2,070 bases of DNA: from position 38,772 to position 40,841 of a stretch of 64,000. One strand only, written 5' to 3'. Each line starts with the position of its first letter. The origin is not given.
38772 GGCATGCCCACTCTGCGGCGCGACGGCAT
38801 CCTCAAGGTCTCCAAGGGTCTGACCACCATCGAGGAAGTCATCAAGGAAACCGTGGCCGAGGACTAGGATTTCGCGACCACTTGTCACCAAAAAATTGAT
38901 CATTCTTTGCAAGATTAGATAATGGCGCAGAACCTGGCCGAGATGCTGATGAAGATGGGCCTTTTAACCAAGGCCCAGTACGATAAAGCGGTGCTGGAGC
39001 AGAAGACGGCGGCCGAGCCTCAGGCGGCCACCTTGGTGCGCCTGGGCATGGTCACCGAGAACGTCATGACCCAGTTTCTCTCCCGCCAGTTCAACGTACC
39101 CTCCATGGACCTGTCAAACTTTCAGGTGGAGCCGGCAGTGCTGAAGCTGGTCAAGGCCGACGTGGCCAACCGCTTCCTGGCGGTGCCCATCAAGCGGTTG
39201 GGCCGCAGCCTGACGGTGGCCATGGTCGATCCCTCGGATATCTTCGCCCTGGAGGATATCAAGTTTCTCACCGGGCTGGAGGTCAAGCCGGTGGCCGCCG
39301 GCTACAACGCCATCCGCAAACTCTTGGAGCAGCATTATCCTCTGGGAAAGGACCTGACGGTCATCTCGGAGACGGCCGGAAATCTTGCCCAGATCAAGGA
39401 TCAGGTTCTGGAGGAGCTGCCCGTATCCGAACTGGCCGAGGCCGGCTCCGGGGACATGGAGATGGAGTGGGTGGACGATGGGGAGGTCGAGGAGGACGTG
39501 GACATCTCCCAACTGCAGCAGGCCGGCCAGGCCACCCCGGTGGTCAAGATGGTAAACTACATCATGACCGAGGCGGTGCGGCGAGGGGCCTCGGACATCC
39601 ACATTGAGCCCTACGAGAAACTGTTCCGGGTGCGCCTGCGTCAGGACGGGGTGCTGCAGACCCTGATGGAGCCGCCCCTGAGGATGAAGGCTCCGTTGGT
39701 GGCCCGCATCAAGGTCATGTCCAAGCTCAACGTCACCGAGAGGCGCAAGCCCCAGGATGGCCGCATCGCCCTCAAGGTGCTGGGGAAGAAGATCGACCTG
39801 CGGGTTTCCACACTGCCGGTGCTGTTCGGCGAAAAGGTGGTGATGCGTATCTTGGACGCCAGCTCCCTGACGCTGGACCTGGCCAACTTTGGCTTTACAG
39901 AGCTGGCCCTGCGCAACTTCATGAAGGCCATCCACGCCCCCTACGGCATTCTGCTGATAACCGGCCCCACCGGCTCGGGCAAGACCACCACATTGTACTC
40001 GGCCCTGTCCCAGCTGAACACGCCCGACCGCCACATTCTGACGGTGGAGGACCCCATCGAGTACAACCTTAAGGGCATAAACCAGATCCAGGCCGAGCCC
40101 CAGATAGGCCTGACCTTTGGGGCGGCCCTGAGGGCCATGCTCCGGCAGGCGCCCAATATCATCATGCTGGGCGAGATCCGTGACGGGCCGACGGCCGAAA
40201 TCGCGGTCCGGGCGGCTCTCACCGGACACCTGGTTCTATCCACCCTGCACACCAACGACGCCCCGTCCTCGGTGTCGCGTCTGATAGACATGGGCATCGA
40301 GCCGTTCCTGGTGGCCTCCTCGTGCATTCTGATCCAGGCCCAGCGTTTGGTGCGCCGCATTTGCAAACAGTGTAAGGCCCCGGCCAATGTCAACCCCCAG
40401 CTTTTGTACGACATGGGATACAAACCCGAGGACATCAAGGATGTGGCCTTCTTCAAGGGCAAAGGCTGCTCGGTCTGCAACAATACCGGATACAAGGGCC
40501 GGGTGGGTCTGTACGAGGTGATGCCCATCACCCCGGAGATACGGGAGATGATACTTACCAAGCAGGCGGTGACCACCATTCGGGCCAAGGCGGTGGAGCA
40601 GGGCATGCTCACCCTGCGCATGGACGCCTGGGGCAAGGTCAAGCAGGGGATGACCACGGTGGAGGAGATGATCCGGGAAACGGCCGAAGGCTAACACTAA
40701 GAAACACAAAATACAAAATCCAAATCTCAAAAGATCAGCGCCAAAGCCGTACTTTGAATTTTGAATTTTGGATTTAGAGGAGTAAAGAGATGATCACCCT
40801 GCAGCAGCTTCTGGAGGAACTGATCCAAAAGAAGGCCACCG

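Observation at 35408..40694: Three tandem full-length PilB paralogues, all with MshEN-type N-domains; the third has degenerate c-di-GMP motifs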

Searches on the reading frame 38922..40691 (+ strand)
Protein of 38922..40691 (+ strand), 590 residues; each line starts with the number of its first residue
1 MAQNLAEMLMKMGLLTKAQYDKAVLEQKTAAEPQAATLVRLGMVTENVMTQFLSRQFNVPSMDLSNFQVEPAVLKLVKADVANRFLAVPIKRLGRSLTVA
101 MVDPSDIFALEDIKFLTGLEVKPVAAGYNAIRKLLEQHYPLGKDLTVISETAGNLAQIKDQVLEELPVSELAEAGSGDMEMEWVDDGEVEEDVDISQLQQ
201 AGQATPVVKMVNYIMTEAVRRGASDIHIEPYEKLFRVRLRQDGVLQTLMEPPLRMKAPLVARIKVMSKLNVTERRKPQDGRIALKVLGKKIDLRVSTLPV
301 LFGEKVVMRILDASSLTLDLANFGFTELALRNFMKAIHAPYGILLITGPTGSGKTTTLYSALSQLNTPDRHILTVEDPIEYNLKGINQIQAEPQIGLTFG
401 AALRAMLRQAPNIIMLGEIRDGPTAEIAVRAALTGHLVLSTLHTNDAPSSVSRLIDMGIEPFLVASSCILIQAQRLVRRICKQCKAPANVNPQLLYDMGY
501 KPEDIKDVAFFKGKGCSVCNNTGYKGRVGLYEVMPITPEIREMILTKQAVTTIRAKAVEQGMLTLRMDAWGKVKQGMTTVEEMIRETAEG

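Call 7: search_protein_families(library=pfam, proteins=[window:38922-40691:+], max_evalue=0.01)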
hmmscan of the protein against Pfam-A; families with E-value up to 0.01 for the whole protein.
window:38922-40691:+ (590 aa): 9 families
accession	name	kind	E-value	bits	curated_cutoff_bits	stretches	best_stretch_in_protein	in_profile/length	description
PF00437.27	T2SSE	-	3.3e-137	457.5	24.9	1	203-585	4-370/370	Type II/IV secretion system protein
PF05157.20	MshEN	-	4.9e-21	75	23.1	1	57-142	1-87/90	MshEN domain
PF25199.1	nSTAND_NTPase5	-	6.1e-05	23.3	34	1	340-386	40-87/145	Novel STAND NTPase 5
PF13401.12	AAA_22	-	0.00024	21.8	27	1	342-380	6-44/130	AAA domain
PF13191.12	AAA_16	-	0.0003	21.8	32.6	1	329-382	11-63/167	AAA ATPase domain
PF13173.12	AAA_14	-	0.002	18.6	27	1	343-432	4-84/129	AAA domain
PF13555.12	AAA_29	-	0.0052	17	27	0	341-368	22-48/61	P-loop containing region of AAA domain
PF13476.12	AAA_23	-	0.0054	17.8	27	1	340-358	18-36/201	AAA domain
PF13086.12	AAA_11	-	0.0061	16.8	27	0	331-373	11-56/257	AAA domain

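Call 8: search_protein_families(library=ncbifam, proteins=[window:38922-40691:+], max_evalue=0.001)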
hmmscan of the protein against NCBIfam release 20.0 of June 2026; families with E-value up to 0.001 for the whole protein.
window:38922-40691:+ (590 aa): 21 families
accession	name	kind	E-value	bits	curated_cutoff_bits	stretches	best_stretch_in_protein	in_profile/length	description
TIGR02538.1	type_IV_pilB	equivalog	9.3e-205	681.5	675.65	1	4-588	1-563/564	type IV-A pilus assembly ATPase PilB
TIGR02533.1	type_II_gspE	equivalog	7e-173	575.7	630.25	1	173-587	74-486/486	type II secretion system ATPase GspE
NF053534.1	T4PilAsmATPsTfpB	equivalog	3.7e-139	464.8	850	1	177-585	170-580/584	type IV pilus assembly ATPase TfpB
NF007755.0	PRK10436.1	equivalog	1.7e-138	462.2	617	1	81-585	13-457/465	type II secretion system protein GspE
NF041000.1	ATPase_ComGA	equivalog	3.1e-71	239.5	300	1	214-478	3-266/267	competence type IV pilus ATPase ComGA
TIGR01420.1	pilT_fam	subfamily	3.2e-52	177.9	319.1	1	212-457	3-242/343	PilT/PilU family type 4a pilus ATPase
TIGR02525.1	plasmid_TraJ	equivalog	7.4e-26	91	368.3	1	332-457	140-272/372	plasmid transfer ATPase TraJ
TIGR02524.1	dot_icm_DotB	equivalog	1.8e-21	76.8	463.3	1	332-456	125-258/358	Dot/Icm type IV secretion system ATPase DotB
NF058587.1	archaellum_moto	equivalog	9.5e-16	57.6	550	1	343-460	277-399/527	archaellum flagellar ATPase motor FlaI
TIGR02782.1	TrbB_P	equivalog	8.2e-14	51.6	304.55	1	326-467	122-265/303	P-type conjugative transfer ATPase TrbB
TIGR02788.1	VirB11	equivalog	5.5e-13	48.6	249.95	1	331-457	134-265/308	P-type DNA transfer ATPase VirB11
TIGR03819.1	heli_sec_ATPase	hypoth_equivalog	2.4e-11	43.4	373.15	1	303-459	139-302/340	TadA family conjugal transfer-associated ATPase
NF010469.0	PRK13894.1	subfamily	3e-11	43.2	508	1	333-455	142-265/320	conjugal transfer ATPase TrbB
NF010407.0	PRK13833.1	subfamily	2.1e-10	40.5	499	1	333-460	137-265/323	conjugal transfer protein TrbB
NF053672.1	bindosome_BasE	exception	2.4e-08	33.2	1000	1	345-479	274-412/512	bindosome assembly system ATPase subunit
NF053729.1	c-di-GMP_motif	domain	8e-08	32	38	1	5-56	2-53/53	cyclic di-GMP-binding domain-containing protein, MshE-related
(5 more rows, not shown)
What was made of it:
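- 38931..39089 (+): B3 degenerate c-di-GMP module (aa 4-56): NLA...Q, spacer, PQA...Q. NF053729 32.0 bits, below cutoff 38 (call 8).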

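Call 13: find_related_loci(query=window:38922-40691:+, collection=genome_contigs, flank=8000)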
Query window:38922-40691:+ (590 aa) in genome_contigs; peptide patterns used: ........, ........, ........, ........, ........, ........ (x = any residue, [..] = any of these).
600 stretches matched a pattern (row limit reached: there are more); 596 encode a relative of the query (tblastn E <= 1e-3); the best 80 are kept; 80 distinct loci.
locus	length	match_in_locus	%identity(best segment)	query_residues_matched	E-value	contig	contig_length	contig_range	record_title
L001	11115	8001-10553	91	1-590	0e+0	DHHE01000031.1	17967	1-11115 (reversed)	MAG TPA_asm: bacterium UBP2_UBA4780 isolate UBA4780 UBA4780_contig_17167, whole genome shotgun sequence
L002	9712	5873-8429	73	1-587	0e+0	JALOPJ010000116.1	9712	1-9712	MAG: Candidatus Edwardsbacteria bacterium isolate Prado126 scaffold_30896, whole genome shotgun sequence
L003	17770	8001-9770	65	1-590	0e+0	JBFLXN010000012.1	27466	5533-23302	MAG: Candidatus Edwardsbacteria bacterium isolate MAG059 MAG059_12, whole genome shotgun sequence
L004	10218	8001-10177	54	5-588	0e+0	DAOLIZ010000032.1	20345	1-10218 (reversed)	MAG TPA_asm: Gemmatimonadales bacterium isolate AMR_MDS_0297 NODE_241_length_20345_cov_78.836915, whole genome shotgun s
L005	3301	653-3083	53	5-588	0e+0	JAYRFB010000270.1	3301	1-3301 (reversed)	MAG: Candidatus Krumholzibacteriia bacterium isolate SH_SHASGE3bin.21 k141_1692859, whole genome shotgun sequence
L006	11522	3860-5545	52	5-590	0e+0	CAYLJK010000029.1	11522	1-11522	MAG TPA_asm: uncultured Gemmatimonadales bacterium isolate binchicken_co107_112 genome assembly, contig: NODE_12775_leng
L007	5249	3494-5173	51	3-589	0e+0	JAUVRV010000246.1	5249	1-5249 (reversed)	MAG: Gemmatimonadales bacterium isolate CSMAG_723 CSMAG_723_k127_3759263_length_5249_cov_17.0000, whole genome shotgun s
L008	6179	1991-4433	51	5-588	0e+0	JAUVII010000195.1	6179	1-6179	MAG: Candidatus Krumholzibacteriia bacterium isolate CSMAG_424 CSMAG_424_k127_3964955_length_6179_cov_37.4430, whole gen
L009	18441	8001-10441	51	2-588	0e+0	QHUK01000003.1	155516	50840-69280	MAG: Gemmatimonadetes bacterium isolate AG3 14_0919_02_20cm_scaffold_5_curated, whole genome shotgun sequence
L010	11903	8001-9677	49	1-589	0e+0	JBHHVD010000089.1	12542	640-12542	MAG: Candidatus Krumholzibacteriia bacterium isolate S.4.sp3_bin.33 NODE_2018_length_12542_cov_5.464003, whole genome sh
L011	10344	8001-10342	49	3-588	0e+0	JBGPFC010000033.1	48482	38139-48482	MAG: Candidatus Eisenbacteria bacterium isolate OBJ_0618_7090110_76 k141_4527746_length_48482_cov_19.9936, whole genome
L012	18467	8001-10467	51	2-588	0e+0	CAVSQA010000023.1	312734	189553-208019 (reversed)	MAG: uncultured Gemmatimonadales bacterium isolate MFD01299.bin.2.175 genome assembly, contig: contig_7598, whole genome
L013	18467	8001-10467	50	5-589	0e+0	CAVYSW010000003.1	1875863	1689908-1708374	MAG: uncultured Gemmatimonadales bacterium isolate MFD05942.bin.1.466 genome assembly, contig: contig_25011, whole genom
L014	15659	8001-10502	50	3-588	0e+0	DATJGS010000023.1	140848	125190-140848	MAG TPA_asm: Candidatus Saccharimonadaceae bacterium isolate SMAG_U15492 k141_309075, whole genome shotgun sequence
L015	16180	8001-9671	48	1-588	0e+0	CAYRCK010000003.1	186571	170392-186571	MAG TPA_asm: uncultured bacterium isolate binchicken_co334_246 genome assembly, contig: NODE_46_length_186571_cov_8.0009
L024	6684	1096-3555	51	4-588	0e+0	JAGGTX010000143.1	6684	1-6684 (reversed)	MAG: candidate division WOR-3 bacterium isolate AUK059 PB_MBMC_013_c_000000000161, whole genome shotgun sequence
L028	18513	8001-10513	49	3-588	0e+0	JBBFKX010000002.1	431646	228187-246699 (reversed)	MAG: candidate division WOR-3 bacterium isolate Uz-U4-10 NODE_2_length_431646_cov_18.138295, whole genome shotgun sequen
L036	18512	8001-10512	49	3-588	0e+0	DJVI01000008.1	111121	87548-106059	MAG TPA_asm: candidate division WOR-3 bacterium UBA6260 UBA6260_contig_50174, whole genome shotgun sequence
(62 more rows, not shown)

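Call 32: find_related_loci(query=window:38922-40691:+, collection=metagenome_contigs, flank=8000)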
Query window:38922-40691:+ (590 aa) in metagenome_contigs; peptide patterns used: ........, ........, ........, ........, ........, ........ (x = any residue, [..] = any of these).
600 stretches matched a pattern (row limit reached: there are more); 588 encode a relative of the query (tblastn E <= 1e-3); the best 80 are kept; 80 distinct loci.
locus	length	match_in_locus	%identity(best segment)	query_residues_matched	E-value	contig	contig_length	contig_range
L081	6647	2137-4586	54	4-588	0e+0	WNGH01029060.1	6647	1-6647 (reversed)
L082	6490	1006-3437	52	1-588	0e+0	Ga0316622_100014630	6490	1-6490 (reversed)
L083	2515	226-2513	52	1-588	0e+0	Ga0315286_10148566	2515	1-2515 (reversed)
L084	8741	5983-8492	51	3-588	0e+0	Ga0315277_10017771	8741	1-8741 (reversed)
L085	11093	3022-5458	52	3-588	0e+0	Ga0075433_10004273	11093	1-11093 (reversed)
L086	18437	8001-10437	52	3-588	0e+0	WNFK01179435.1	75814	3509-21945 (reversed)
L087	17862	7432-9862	52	1-588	0e+0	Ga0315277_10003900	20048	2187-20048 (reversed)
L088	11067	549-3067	50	1-588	0e+0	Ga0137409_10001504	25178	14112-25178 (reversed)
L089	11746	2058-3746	53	5-590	0e+0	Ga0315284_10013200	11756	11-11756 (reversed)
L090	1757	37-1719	49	1-588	0e+0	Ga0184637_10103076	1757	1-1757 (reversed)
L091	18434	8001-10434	52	4-588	0e+0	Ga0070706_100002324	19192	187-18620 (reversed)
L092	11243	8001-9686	52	5-588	0e+0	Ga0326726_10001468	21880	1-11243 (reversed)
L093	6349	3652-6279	51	2-590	0e+0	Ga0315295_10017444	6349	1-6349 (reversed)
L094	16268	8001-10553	81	1-590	0e+0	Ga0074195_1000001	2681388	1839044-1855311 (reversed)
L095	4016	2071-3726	52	3-588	0e+0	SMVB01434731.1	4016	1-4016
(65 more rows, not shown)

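Call 45: find_homologous_proteins(query=window:38922-40691:+, max_evalue=1e-100)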
Query window:38922-40691:+ (590 aa): 7933 proteins with E <= 1e-100 among 8000 candidates; the best 120 are listed.
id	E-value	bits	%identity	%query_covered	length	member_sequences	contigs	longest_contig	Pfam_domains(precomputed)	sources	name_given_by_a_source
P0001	0.0e+0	1288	100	100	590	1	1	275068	PF05157.21,PF00437.27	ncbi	-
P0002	0.0e+0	1203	94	100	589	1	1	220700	PF05157.21,PF00437.27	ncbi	-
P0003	0.0e+0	1192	92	100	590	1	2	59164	PF05157.21,PF00437.27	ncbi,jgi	-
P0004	0.0e+0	1182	90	100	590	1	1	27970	PF05157.21,PF00437.27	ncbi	-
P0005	0.0e+0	1180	91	100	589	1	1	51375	PF05157.21,PF00437.27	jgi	jgi:type IV pilus assembly protein PilB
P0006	0.0e+0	1178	91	100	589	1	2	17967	PF05157.21,PF00437.27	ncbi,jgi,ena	-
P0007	0.0e+0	1165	91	99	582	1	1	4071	PF05157.21,PF00437.27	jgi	jgi:type IV pilus assembly protein PilB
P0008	0.0e+0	1157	88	100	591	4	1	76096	PF05157.21,PF00437.27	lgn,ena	-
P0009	0.0e+0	1126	86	100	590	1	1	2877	PF05157.21,PF00437.27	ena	-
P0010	0.0e+0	1068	81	100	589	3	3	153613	PF05157.21,PF00437.27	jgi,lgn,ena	-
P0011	0.0e+0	1067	80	100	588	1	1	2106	PF05157.21,PF00437.27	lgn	-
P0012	0.0e+0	1067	79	100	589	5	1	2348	PF05157.21,PF00437.27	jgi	jgi:type IV pilus assembly protein PilB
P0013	0.0e+0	1066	81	100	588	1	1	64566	PF05157.21,PF00437.27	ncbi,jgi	jgi:type IV pilus assembly protein PilB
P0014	0.0e+0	1063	80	100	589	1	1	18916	PF05157.21,PF00437.27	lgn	-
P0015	0.0e+0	1059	80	100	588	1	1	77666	PF05157.21,PF00437.27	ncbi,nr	ncbi:MAG: ATPase, T2SS/T4P/T4SS family [Candidatus Edwardsbacteria bacterium]|nr:ATPase, T2SS/T4P/T4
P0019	0.0e+0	1049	79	100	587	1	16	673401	PF05157.21,PF00437.27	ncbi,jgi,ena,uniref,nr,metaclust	ncbi:MAG: type II secretion system protein GspE [Candidatus Edwardsbacteria bacterium RIFOXYD12_FULL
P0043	8.2e-215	733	56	100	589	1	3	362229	PF05157.21,PF00437.27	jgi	jgi:type IV pilus assembly protein PilB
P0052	6.0e-201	687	55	98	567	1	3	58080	PF05157.21,PF00437.27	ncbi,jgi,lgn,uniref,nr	ncbi:type IV-A pilus assembly ATPase PilB [candidate division TA06 bacterium]|uniref:protein-secreti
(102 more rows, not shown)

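Call 47: find_encoding_contigs(protein=P0019, flank=8000, max_places=2)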
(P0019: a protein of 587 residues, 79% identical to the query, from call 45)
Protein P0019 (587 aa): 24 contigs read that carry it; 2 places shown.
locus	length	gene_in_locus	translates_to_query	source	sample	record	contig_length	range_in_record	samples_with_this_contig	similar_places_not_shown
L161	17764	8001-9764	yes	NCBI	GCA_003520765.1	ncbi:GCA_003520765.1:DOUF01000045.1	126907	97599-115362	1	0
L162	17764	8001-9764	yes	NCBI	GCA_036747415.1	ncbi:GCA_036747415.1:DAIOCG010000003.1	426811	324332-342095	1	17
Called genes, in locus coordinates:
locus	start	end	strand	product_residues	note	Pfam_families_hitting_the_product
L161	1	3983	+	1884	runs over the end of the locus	-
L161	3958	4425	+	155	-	PF06514:PsbU (weak), PF12836:HHH_3, PF00633:HHH (faint), PF14520:HHH_5 (faint)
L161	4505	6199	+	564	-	PF05157:MshEN, PF00437:T2SSE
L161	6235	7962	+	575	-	PF05157:MshEN, PF00437:T2SSE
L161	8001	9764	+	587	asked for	PF05157:MshEN, PF00437:T2SSE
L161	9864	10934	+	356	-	PF00437:T2SSE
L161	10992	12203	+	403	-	PF28597:T2SSF_N, PF00482:T2SSF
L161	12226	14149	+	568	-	-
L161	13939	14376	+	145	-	-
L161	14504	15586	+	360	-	PF07963:N_methyl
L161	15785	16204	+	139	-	PF07963:N_methyl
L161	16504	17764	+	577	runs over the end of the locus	-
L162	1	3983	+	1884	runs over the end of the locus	-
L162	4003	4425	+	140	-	PF06514:PsbU (weak), PF12836:HHH_3, PF00633:HHH (faint), PF14520:HHH_5 (faint)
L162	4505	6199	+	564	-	PF05157:MshEN, PF00437:T2SSE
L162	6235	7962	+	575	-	PF05157:MshEN, PF00437:T2SSE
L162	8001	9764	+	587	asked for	PF05157:MshEN, PF00437:T2SSE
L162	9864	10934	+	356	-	PF00437:T2SSE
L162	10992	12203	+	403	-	PF28597:T2SSF_N, PF00482:T2SSF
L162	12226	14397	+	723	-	PF25323:6TM_PilS, PF00989:PAS, PF13426:PAS_9, PF00158:Sigma54_activat, PF14532:Sigma54_activ_2, PF07728:AAA_5, PF25601:AAA_lid_14, PF02954:HTH_8, +2 more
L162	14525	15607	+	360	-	PF07963:N_methyl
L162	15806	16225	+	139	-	PF07963:N_methyl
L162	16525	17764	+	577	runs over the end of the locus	PF00515:TPR_1 (weak), PF13181:TPR_8 (weak), PF13414:TPR_11, PF14559:TPR_19 (weak), PF23914:TPR_CcmH_CycH, PF00515:TPR_1 (weak), PF07719:TPR_2 (weak), PF13424:TPR_12, +15 more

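Call 48: find_encoding_contigs(protein=P0043, flank=8000, max_places=2)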
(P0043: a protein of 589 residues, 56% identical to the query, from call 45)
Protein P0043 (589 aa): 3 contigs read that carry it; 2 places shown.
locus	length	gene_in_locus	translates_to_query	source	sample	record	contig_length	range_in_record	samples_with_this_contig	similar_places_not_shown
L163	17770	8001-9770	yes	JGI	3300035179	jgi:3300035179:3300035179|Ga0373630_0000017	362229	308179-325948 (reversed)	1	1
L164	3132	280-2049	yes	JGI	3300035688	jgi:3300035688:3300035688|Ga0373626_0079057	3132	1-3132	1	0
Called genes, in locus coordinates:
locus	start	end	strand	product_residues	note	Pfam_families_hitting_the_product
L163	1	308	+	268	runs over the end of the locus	PF01177:Asp_Glu_race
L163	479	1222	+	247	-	PF01138:RNase_PH, PF03725:RNase_PH_C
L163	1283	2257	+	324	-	PF01479:S4, PF00849:PseudoU_synth_2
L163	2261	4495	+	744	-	PF01751:Toprim, PF01131:Topoisom_bac, PF01396:Zn_ribbon_Top1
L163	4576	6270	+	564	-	PF05157:MshEN, PF00437:T2SSE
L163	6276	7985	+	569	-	PF05157:MshEN, PF00437:T2SSE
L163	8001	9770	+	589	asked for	PF05157:MshEN, PF00437:T2SSE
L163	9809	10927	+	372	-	PF00437:T2SSE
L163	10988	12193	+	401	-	PF28597:T2SSF_N, PF00482:T2SSF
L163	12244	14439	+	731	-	PF00989:PAS, PF08448:PAS_4, PF13426:PAS_9, PF00158:Sigma54_activat, PF14532:Sigma54_activ_2, PF07728:AAA_5, PF25601:AAA_lid_14, PF02954:HTH_8, +1 more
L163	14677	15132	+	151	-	PF07963:N_methyl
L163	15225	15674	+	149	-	PF07963:N_methyl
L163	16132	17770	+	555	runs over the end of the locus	PF13431:TPR_17 (faint), PF00515:TPR_1 (faint), PF13424:TPR_12 (weak), PF13414:TPR_11 (weak), PF14559:TPR_19 (weak), PF13432:TPR_16, PF13414:TPR_11 (weak), PF13424:TPR_12 (weak), +7 more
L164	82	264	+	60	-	-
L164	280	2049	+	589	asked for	PF05157:MshEN, PF00437:T2SSE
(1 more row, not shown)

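Call 49: find_encoding_contigs(protein=P0052, flank=8000, max_places=2)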
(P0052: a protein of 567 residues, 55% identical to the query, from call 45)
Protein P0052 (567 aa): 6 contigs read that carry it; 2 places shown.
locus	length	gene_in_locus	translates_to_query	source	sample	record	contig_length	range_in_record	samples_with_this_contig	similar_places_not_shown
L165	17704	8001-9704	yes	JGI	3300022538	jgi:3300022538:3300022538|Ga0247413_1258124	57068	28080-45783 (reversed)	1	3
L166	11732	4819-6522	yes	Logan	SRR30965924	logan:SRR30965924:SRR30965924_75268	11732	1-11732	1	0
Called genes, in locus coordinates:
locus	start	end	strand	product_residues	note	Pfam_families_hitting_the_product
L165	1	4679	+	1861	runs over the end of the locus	PF14349:SprA_N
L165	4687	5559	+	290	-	PF04389:Peptidase_M28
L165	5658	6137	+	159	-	PF14520:HHH_5 (faint), PF12836:HHH_3, PF00633:HHH (faint)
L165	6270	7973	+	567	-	PF05157:MshEN, PF00437:T2SSE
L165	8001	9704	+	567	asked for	PF05157:MshEN, PF00437:T2SSE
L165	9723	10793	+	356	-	PF00437:T2SSE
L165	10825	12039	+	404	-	PF28597:T2SSF_N, PF00482:T2SSF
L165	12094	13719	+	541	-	PF25323:6TM_PilS, PF00989:PAS (weak), PF08448:PAS_4 (weak), PF00512:HisKA, PF02518:HATPase_c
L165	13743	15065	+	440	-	PF00072:Response_reg, PF23198:PDE8A_N (faint), PF00004:AAA (faint), PF00158:Sigma54_activat, PF14532:Sigma54_activ_2, PF07728:AAA_5 (weak), PF25601:AAA_lid_14, PF02954:HTH_8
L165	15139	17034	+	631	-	PF04932:Wzy_C, PF13431:TPR_17 (faint), PF13414:TPR_11 (faint), PF20225:DUF6584 (faint)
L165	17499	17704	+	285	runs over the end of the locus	PF00535:Glycos_transf_2, PF10111:Glyco_tranf_2_2 (weak), PF13641:Glyco_tranf_2_3, PF13632:Glyco_trans_2_3 (weak)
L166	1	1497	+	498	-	?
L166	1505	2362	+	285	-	PF04389:Peptidase_M28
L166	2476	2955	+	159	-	PF14520:HHH_5 (faint), PF12836:HHH_3, PF00633:HHH (faint)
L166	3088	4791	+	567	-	PF05157:MshEN, PF00437:T2SSE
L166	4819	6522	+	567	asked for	PF05157:MshEN, PF00437:T2SSE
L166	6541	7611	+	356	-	PF00437:T2SSE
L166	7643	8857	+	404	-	PF28597:T2SSF_N, PF00482:T2SSF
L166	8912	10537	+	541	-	PF25323:6TM_PilS, PF00989:PAS (weak), PF08448:PAS_4 (weak), PF00512:HisKA, PF02518:HATPase_c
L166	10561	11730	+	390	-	?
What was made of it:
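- Tried and rejected: The protein database plus contig look-ups were more productive (calls 32, 45, 47-49).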
